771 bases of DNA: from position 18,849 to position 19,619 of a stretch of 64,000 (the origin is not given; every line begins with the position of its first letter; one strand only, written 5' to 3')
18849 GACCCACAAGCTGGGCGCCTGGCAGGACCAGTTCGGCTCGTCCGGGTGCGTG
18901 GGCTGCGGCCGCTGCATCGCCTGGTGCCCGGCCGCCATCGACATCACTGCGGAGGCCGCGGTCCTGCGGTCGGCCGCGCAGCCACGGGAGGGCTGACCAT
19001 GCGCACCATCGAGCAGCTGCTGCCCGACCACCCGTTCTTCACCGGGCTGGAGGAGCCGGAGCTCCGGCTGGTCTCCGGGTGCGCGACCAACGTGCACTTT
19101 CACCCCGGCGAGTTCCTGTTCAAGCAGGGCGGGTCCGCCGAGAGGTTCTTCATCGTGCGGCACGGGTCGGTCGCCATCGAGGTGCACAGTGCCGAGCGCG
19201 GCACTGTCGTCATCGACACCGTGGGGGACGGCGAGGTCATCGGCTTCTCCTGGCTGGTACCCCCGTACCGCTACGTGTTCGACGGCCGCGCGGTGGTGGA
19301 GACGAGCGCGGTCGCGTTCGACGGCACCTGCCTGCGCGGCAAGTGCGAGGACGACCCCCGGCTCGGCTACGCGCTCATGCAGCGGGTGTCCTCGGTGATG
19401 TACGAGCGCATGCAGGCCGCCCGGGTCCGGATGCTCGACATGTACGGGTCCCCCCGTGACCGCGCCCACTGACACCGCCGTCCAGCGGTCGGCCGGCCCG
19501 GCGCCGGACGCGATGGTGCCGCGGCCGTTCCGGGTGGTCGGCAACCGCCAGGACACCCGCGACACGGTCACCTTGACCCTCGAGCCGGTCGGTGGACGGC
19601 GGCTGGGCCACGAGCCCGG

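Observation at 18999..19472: Stand-alone cyclic-nucleotide-binding protein encoded inside the hydrogenase structural operon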

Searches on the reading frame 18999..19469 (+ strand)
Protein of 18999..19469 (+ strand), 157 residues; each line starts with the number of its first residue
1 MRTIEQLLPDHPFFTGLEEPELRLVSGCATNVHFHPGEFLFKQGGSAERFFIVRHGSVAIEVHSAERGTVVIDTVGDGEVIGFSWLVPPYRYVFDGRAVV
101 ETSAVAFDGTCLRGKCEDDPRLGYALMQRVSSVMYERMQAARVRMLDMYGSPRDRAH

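Call 3: search_protein_families(library=pfam, proteins=[window:18999-19469:+], max_evalue=0.01)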
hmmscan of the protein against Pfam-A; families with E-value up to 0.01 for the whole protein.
window:18999-19469:+ (157 aa): 1 family
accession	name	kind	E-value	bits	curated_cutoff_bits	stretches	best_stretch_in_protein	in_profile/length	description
PF00027.35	cNMP_binding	-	2.5e-12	47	27.5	1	32-117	2-87/89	Cyclic nucleotide-binding domain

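Call 4: search_protein_families(library=ncbifam, proteins=[window:18999-19469:+], max_evalue=0.01)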
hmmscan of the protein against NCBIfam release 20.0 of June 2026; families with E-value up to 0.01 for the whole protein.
window:18999-19469:+ (157 aa): 6 families
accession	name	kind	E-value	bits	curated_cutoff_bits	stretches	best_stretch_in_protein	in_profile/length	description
NF041163.2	encap_f2b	equivalog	1.1e-06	28.1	400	1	4-130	69-197/450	family 2B encapsulin nanocompartment shell protein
NF058543.1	ActPatMycb56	equivalog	2.7e-06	26.5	460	1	13-82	3-71/317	acetyltransferase Pat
NF006901.0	PRK09392.1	equivalog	0.00074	18.9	211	1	9-134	10-134/236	transcriptional activator FtrB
NF008732.0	PRK11753.1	equivalog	0.0018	17.7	266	1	37-107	31-104/214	cAMP-activated global transcriptional regulator CRP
TIGR03896.1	cyc_nuc_ocin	subfamily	0.0051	16.2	161.05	1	14-140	146-272/317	bacteriocin-type transport-associated protein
NF050815.1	TransActFtrBCaul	equivalog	0.0078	15.5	300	1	12-132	15-134/251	transcriptional activator FtrB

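Call 5: find_homologous_proteins(query=window:18999-19469:+, max_evalue=0.001)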
Query window:18999-19469:+ (157 aa): 498 proteins with E <= 0.001 among 552 candidates; the best 120 are listed.
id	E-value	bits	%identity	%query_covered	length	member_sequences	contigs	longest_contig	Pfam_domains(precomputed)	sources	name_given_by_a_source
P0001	1.1e-100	352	99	100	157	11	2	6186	PF00027.36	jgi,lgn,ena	-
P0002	5.2e-82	291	83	96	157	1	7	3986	PF00027.36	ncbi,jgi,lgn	jgi:CRP-like cAMP-binding protein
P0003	4.4e-73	262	72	97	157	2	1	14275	PF00027.36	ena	-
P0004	4.3e-68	246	69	96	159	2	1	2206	PF00027.36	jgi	jgi:CRP-like cAMP-binding protein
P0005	1.7e-66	241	65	98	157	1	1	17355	PF00027.36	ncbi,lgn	ncbi:MAG: cyclic nucleotide-binding domain-containing protein [Actinomycetes bacterium]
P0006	2.7e-66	240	67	97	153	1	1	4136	PF00027.36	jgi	jgi:CRP/FNR family transcriptional regulator, cyclic AMP receptor protein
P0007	4.6e-66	239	67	99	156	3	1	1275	PF00027.36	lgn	-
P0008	7.2e-66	239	67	96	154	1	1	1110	PF00027.36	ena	-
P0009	6.2e-65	236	64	96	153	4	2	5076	PF00027.36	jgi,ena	-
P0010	4.3e-64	233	66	96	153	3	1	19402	PF00027.36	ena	-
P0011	4.8e-64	233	65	97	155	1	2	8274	PF00027.36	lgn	-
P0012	5.3e-64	233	64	96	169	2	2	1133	PF00027.36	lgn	-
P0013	1.1e-63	232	61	97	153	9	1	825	PF00027.36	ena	-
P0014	1.4e-63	231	65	96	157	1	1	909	PF00027.36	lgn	-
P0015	9.1e-63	229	62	98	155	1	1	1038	PF00027.36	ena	-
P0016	1.4e-62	228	67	95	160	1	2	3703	PF00027.36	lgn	-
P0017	2.3e-62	227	62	96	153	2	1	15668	PF00027.36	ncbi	-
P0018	2.5e-62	227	65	97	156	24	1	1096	PF00027.36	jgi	jgi:CRP/FNR family transcriptional regulator, cyclic AMP receptor protein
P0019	3.8e-62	227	65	97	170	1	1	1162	PF00027.36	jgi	-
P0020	4.5e-62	226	66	96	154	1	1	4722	PF00027.36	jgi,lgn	jgi:CRP-like cAMP-binding protein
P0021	5.7e-62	226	63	97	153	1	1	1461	PF00027.36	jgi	jgi:CRP/FNR family cyclic AMP-dependent transcriptional regulator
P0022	7.1e-62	226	64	97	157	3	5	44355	PF00027.36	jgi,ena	-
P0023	9.4e-62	225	61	97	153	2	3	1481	PF00027.36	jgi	jgi:CRP/FNR family transcriptional regulator, cyclic AMP receptor protein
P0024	1.2e-61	225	66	95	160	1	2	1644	PF00027.36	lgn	-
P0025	1.3e-61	225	63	97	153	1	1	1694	PF00027.36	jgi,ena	-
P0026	1.6e-61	225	65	96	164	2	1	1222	PF00027.36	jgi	jgi:CRP-like cAMP-binding protein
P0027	1.8e-61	224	65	96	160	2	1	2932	PF00027.36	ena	-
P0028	2.1e-61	224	61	97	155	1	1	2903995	PF00027.36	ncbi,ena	-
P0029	2.5e-61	224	66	96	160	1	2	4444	PF00027.36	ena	-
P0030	3.2e-61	224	64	96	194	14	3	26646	PF00027.36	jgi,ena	-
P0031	3.5e-61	224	65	96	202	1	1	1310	PF00027.36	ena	-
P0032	3.5e-61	223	66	96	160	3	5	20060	PF00027.36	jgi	jgi:CRP/FNR family cyclic AMP-dependent transcriptional regulator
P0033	3.6e-61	223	65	96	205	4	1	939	PF00027.36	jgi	-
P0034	3.8e-61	223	63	96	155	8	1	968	PF00027.36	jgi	jgi:CRP/FNR family cyclic AMP-dependent transcriptional regulator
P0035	4.4e-61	223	63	96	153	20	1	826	PF00027.36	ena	-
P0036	5.5e-61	223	62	97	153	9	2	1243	PF00027.36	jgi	jgi:CRP/FNR family transcriptional regulator, cyclic AMP receptor protein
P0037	6.3e-61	223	62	97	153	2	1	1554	PF00027.36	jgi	jgi:CRP-like cAMP-binding protein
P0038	6.5e-61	223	64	96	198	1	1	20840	PF00027.36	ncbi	-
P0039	6.9e-61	223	61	97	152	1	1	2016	PF00027.36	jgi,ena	jgi:CRP/FNR family cyclic AMP-dependent transcriptional regulator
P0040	7.9e-61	222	63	97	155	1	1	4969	PF00027.36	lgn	-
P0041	1.0e-60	222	66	96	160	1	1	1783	PF00027.36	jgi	jgi:CRP/FNR family transcriptional regulator, cyclic AMP receptor protein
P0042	1.0e-60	222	64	96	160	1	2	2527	PF00027.36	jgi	jgi:CRP/FNR family transcriptional regulator, cyclic AMP receptor protein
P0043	1.1e-60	222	62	96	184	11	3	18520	PF00027.36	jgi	jgi:CRP/FNR family cyclic AMP-dependent transcriptional regulator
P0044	1.1e-60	222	64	96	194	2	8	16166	PF00027.36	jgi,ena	-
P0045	1.1e-60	222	62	96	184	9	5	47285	PF00027.36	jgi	jgi:CRP/FNR family cyclic AMP-dependent transcriptional regulator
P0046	1.2e-60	222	63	97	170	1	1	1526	PF00027.36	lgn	-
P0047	1.3e-60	222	63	97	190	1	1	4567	PF00027.36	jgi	jgi:CRP-like cAMP-binding protein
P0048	1.7e-60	221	60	97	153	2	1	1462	PF00027.36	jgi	jgi:CRP/FNR family cyclic AMP-dependent transcriptional regulator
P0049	1.8e-60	221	63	97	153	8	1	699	PF00027.36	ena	-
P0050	2.3e-60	221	62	97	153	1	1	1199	PF00027.36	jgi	jgi:CRP/FNR family transcriptional regulator, cyclic AMP receptor protein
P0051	2.5e-60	221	64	96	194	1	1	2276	PF00027.36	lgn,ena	-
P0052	2.7e-60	221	66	96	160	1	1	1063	PF00027.36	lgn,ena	-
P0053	2.9e-60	220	62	96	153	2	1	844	PF00027.36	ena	-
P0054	3.1e-60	220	65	97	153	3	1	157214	PF00027.36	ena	-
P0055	3.3e-60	220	64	97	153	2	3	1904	PF00027.36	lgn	-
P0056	3.6e-60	220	60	96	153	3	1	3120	PF00027.36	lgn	-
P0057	3.6e-60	220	63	96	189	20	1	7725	PF00027.36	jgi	jgi:CRP/FNR family cyclic AMP-dependent transcriptional regulator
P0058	3.8e-60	220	64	96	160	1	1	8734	PF00027.36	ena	-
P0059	3.8e-60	220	64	96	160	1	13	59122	PF00027.36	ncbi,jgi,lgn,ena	-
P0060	4.0e-60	220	64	96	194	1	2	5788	PF00027.36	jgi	jgi:CRP-like cAMP-binding protein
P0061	4.0e-60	220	64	96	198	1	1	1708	PF00027.36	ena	-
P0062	4.4e-60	220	63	97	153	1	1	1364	PF00027.36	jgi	-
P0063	4.4e-60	220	63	97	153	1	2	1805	PF00027.36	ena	-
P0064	4.5e-60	220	61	96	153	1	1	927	PF00027.36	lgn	-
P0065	4.5e-60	220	61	97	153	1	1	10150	PF00027.36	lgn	-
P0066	4.6e-60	220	65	96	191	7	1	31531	PF00027.36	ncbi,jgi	ncbi:MAG TPA: cyclic nucleotide-binding domain-containing protein [Dermatophilaceae bacterium]|jgi:C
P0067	5.0e-60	220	61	97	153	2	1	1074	PF00027.36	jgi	jgi:CRP/FNR family transcriptional regulator, cyclic AMP receptor protein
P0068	5.2e-60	220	64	96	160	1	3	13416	PF00027.36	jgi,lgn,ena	-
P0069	6.0e-60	219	60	96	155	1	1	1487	PF00027.36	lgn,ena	-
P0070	6.3e-60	219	64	96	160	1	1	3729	PF00027.36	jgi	jgi:CRP/FNR family transcriptional regulator, cyclic AMP receptor protein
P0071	6.4e-60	219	64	96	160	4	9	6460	PF00027.36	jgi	jgi:CRP/FNR family cyclic AMP-dependent transcriptional regulator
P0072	6.9e-60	219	64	96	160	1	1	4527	PF00027.36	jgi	jgi:CRP-like cAMP-binding protein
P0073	7.0e-60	219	65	96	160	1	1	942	PF00027.36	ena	-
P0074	8.7e-60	219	61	97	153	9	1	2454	PF00027.36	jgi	jgi:CRP-like cAMP-binding protein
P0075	9.6e-60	219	64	96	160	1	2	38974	PF00027.36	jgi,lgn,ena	-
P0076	9.6e-60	219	64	96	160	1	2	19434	PF00027.36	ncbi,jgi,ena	-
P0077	9.8e-60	219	65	96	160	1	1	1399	PF00027.36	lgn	-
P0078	9.9e-60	219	64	96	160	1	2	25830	PF00027.36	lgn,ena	-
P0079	1.0e-59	219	62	98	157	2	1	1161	PF00027.36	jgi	jgi:CRP/FNR family transcriptional regulator, cyclic AMP receptor protein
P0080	1.2e-59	219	58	97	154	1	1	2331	PF00027.36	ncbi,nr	ncbi:MAG TPA: cyclic nucleotide-binding domain-containing protein [Mycobacteriales bacterium]|nr:cyc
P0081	1.2e-59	218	62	96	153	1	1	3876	PF00027.36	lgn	-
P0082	1.3e-59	218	64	96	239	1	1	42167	PF00027.36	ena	-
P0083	1.3e-59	218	65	96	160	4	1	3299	PF00027.36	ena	-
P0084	1.4e-59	218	60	97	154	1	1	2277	PF00027.36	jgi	jgi:CRP/FNR family transcriptional regulator, cyclic AMP receptor protein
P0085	1.4e-59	218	64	96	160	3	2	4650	PF00027.36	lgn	-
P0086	1.5e-59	218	63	96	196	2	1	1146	PF00027.36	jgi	jgi:CRP-like cAMP-binding protein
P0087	1.7e-59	218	63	96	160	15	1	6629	PF00027.36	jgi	jgi:CRP-like cAMP-binding protein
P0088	1.7e-59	218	61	97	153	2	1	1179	PF00027.36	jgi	jgi:CRP-like cAMP-binding protein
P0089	1.7e-59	218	62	96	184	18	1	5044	PF00027.36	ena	-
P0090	1.7e-59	218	62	96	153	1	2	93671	PF00027.36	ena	-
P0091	1.7e-59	218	63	96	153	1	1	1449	PF00027.36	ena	-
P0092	1.7e-59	218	63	96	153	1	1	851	PF00027.36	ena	-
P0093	1.9e-59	218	63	96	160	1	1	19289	PF00027.36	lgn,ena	-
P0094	1.9e-59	218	63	96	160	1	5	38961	PF00027.36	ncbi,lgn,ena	-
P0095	2.2e-59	218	63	96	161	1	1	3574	PF00027.36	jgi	jgi:CRP/FNR family transcriptional regulator, cyclic AMP receptor protein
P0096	2.3e-59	218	61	97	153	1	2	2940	PF00027.36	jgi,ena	-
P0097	2.4e-59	218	62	96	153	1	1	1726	PF00027.36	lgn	-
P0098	2.4e-59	218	60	97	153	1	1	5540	PF00027.36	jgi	jgi:CRP-like cAMP-binding protein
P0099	2.4e-59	218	63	96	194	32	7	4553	PF00027.36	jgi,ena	-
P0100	2.4e-59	218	59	97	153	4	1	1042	PF00027.36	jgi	jgi:CRP/FNR family cyclic AMP-dependent transcriptional regulator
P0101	2.6e-59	217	64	96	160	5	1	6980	PF00027.36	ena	-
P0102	2.8e-59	217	63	96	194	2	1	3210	PF00027.36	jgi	-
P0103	3.0e-59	217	63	96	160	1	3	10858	PF00027.36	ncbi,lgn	ncbi:MAG: cyclic nucleotide-binding domain-containing protein [Dermatophilaceae bacterium]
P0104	3.1e-59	217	62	96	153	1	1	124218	PF00027.36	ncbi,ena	-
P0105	3.1e-59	217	62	96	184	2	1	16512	PF00027.36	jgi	jgi:CRP-like cAMP-binding protein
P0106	3.2e-59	217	62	96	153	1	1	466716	PF00027.36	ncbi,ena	-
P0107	3.2e-59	217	64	96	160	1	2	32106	PF00027.36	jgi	jgi:CRP/FNR family cyclic AMP-dependent transcriptional regulator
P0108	3.6e-59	217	62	96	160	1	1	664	PF00027.36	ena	-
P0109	3.6e-59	217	63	97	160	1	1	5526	PF00027.36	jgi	jgi:CRP/FNR family transcriptional regulator, cyclic AMP receptor protein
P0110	3.8e-59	217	64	96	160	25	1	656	PF00027.36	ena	-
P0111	4.4e-59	217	59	97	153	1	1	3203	PF00027.36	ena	-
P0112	4.6e-59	217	63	96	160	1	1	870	PF00027.36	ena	-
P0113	4.7e-59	217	61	97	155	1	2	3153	PF00027.36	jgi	jgi:CRP-like cAMP-binding protein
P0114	4.9e-59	217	62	96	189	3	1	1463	PF00027.36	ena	-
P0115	5.0e-59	216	63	96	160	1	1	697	PF00027.36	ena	-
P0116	5.2e-59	216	61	97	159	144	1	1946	PF00027.36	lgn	-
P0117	6.6e-59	216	63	96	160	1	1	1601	PF00027.36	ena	-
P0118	6.8e-59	216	64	96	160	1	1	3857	PF00027.36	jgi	jgi:CRP/FNR family cyclic AMP-dependent transcriptional regulator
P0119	6.8e-59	216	64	96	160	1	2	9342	PF00027.36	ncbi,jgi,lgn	jgi:CRP-like cAMP-binding protein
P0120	6.9e-59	216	59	96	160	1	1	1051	PF00027.36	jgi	jgi:CRP/FNR family transcriptional regulator, cyclic AMP receptor protein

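Call 13: search_dna_similar(query=window:18999-19469:+, collection=plasmids, mode=protein, max_evalue=0.001, max_rows=40)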
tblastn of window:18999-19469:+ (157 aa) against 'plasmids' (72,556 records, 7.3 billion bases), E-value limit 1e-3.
Records with a match: 220; places in all: 223; records where one place covers at least 80% of the query: 204.
Best place of each record, by identity: <60% 220.
By first word of the organism name: Ralstonia 93; Rhizobium 43; Agrobacterium 17; Sinorhizobium 17; Streptomyces 14; Rhodococcus 6; Ensifer 5; Shinella 4; Cupriavidus 3; Burkholderia 2; and 12 more.
By predicted mobility (MOB-suite, as given by PLSDB): mobilizable 97; non-mobilizable 92; conjugative 31.
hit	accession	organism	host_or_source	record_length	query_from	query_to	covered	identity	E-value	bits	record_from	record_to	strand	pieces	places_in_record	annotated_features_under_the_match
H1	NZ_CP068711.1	Burkholderia thailandensis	soil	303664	4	151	94%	48.6%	8e-46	166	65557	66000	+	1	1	cyclic nucleotide-binding domain-containing protein | FAD/NAD(P)-binding protein | 4Fe-4S dicluster domain-containing protein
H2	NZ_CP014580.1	Paraburkholderia phytofirmans OLGA172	-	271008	1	151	96%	47.7%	6e-44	160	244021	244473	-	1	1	cyclic nucleotide-binding domain-containing protein | 4Fe-4S dicluster domain-containing protein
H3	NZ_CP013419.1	Burkholderia savannae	soil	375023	1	151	96%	43.0%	1e-42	157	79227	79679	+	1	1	cyclic nucleotide-binding domain-containing protein | 4Fe-4S dicluster domain-containing protein | FAD/NAD(P)-binding protein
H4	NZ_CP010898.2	Pandoraea vervacti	bacteria,uncultivated field soil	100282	1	151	96%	40.4%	3e-33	130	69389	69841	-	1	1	cyclic nucleotide-binding domain-containing protein | 4Fe-4S dicluster domain-containing protein | FAD/NAD(P)-binding protein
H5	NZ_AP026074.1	Streptomyces nigrescens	-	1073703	12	148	87%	39.4%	4e-24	103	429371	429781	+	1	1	none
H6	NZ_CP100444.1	Streptomyces rimosus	pure culture,OTC cluster deletion ...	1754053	18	150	85%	39.9%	8e-25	105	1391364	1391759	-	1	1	record has no annotation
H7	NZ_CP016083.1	Streptomyces sp. SAT1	Adenophora trachelioides Maxim.,single ...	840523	23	150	82%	41.4%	1e-23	102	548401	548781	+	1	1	cyclic nucleotide-binding domain-containing protein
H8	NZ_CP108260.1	Streptomyces sp. NBC_00055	-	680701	29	150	78%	41.8%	1e-26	111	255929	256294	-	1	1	cyclic nucleotide-binding domain-containing protein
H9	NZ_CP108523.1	Streptomyces sp. NBC_01230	-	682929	29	150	78%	41.8%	1e-26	111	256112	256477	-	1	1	cyclic nucleotide-binding domain-containing protein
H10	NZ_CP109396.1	Streptomyces sp. NBC_01527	-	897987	29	150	78%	41.8%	1e-26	111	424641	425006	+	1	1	cyclic nucleotide-binding domain-containing protein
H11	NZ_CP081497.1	Streptomyces sp. BHT-5-2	whole organism,plant soil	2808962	29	152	79%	40.0%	3e-19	90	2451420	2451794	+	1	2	none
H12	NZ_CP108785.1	Embleya sp. NBC_00888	-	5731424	32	150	76%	41.2%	1e-24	105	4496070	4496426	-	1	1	none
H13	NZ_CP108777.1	Embleya sp. NBC_00896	-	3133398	17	150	85%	35.1%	7e-25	106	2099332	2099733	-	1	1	none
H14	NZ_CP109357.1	Streptomyces sp. NBC_01562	-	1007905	29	150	78%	38.5%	9e-22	97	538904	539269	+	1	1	record has no annotation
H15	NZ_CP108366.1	Streptomyces sp. NBC_01340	-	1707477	29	150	78%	38.5%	1e-21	97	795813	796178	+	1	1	none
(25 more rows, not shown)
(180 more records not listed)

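Call 15: get_annotated_region(hit=H1, flank=7000)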
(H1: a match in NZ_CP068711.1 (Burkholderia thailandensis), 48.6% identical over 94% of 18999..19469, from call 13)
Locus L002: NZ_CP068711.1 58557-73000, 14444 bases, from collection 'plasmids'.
description: Burkholderia thailandensis strain AW34-19p plasmid p1, complete sequence
organism: Burkholderia thailandensis (NCBI taxid 57975)
taxonomy: Bacteria; Pseudomonadota; Betaproteobacteria; Burkholderiales; Burkholderiaceae; Burkholderia; Burkholderia thailandensis
host: -; source: soil; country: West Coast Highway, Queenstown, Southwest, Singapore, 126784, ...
typing (MOB-suite, as given by PLSDB): non-mobilizable; mating-pair formation MPF_F
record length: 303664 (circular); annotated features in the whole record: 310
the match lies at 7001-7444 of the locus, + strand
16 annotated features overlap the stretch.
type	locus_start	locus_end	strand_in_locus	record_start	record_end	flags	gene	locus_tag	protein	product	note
CDS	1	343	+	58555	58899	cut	-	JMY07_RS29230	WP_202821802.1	hypothetical protein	-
CDS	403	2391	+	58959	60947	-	ftsH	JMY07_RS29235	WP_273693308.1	ATP-dependent zinc metalloprotease FtsH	GO:0051301 - cell division [Evidence IEA]; GO:0006508 - proteolysis [Evidence IEA]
CDS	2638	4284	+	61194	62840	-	-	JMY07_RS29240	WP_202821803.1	DNA-binding protein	-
CDS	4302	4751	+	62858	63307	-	-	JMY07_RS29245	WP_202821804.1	CBS domain-containing protein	-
CDS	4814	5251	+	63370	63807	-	-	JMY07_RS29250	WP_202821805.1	universal stress protein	-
CDS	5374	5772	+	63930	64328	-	-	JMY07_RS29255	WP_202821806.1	STAS/SEC14 domain-containing protein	-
CDS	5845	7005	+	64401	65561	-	-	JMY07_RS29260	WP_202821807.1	4Fe-4S dicluster domain-containing protein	-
CDS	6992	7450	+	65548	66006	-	-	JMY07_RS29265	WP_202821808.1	cyclic nucleotide-binding domain-containing protein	-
CDS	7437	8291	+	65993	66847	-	-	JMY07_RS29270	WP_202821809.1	FAD/NAD(P)-binding protein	-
CDS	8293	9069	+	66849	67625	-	-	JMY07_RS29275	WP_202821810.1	oxidoreductase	-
CDS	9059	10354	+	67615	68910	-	-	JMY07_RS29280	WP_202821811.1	nickel-dependent hydrogenase large subunit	-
CDS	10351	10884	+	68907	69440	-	-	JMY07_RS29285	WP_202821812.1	hydrogenase maturation protease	-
CDS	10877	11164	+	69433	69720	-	-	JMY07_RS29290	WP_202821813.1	hydrogenase maturation nickel metallochaperone HypA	-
CDS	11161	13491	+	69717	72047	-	hypF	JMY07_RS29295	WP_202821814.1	carbamoyltransferase HypF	GO:0036211 - protein modification process [Evidence IEA]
CDS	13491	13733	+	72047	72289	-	-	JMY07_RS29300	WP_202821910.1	HypC/HybG/HupF family hydrogenase formation chaperone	-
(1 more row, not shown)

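Call 49: find_encoding_contigs(protein=window:18999-19469:+, flank=8000, max_places=4)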
Protein window:18999-19469:+ (157 aa): 22 contigs read that carry it; 4 places shown.
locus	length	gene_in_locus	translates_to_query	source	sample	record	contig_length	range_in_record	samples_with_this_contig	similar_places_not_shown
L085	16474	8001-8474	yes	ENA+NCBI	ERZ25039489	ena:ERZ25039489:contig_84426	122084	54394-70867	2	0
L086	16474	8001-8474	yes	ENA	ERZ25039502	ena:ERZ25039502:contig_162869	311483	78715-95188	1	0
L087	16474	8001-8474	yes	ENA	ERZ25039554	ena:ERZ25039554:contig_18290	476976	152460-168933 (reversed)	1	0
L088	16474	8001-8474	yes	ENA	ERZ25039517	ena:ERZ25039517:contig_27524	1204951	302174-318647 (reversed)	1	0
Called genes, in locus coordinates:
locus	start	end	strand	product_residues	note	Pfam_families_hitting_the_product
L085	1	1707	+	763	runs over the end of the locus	PF00122:E1-E2_ATPase, PF00702:Hydrolase, PF01814:Hemerythrin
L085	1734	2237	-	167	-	PF01047:MarR, PF09339:HTH_IclR (faint), PF12802:MarR_2, PF13463:HTH_27 (faint)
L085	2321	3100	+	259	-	PF02900:LigB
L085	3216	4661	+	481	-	PF06609:TRI12, PF07690:MFS_1, PF00083:Sugar_tr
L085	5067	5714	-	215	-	PF13302:Acetyltransf_3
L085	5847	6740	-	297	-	PF08241:Methyltransf_11, PF08242:Methyltransf_12, PF13649:Methyltransf_25, PF13847:Methyltransf_31 (faint)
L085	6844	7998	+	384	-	PF13534:Fer4_17 (faint), PF13746:Fer4_18 (faint), PF12838:Fer4_7 (faint), PF14697:Fer4_21 (faint), PF13237:Fer4_10 (faint), PF17179:Fer4_22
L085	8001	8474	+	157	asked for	PF00027:cNMP_binding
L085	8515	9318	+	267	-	PF00175:NAD_binding_1, PF10418:DHODB_Fe-S_bind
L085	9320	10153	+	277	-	PF01058:Oxidored_q6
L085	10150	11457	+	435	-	PF00374:NiFeSe_Hases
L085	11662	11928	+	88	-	-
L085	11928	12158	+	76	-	PF01455:HupF_HypC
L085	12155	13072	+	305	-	PF00892:EamA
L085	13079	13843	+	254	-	PF19927:DUF6390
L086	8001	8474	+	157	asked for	PF00027:cNMP_binding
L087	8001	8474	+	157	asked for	PF00027:cNMP_binding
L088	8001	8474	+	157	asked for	PF00027:cNMP_binding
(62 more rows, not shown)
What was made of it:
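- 19456..20316 (+): gamma subunit gene (FAD/NAD(P)-binding plus [2Fe-2S], AsrB/HydG-like). Start is either GTG 19456 (286 aa, 17-nt overlap with the CNB gene) or ATG 19513 (267 aa). Both start calls occur on sibling contigs (call 49).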
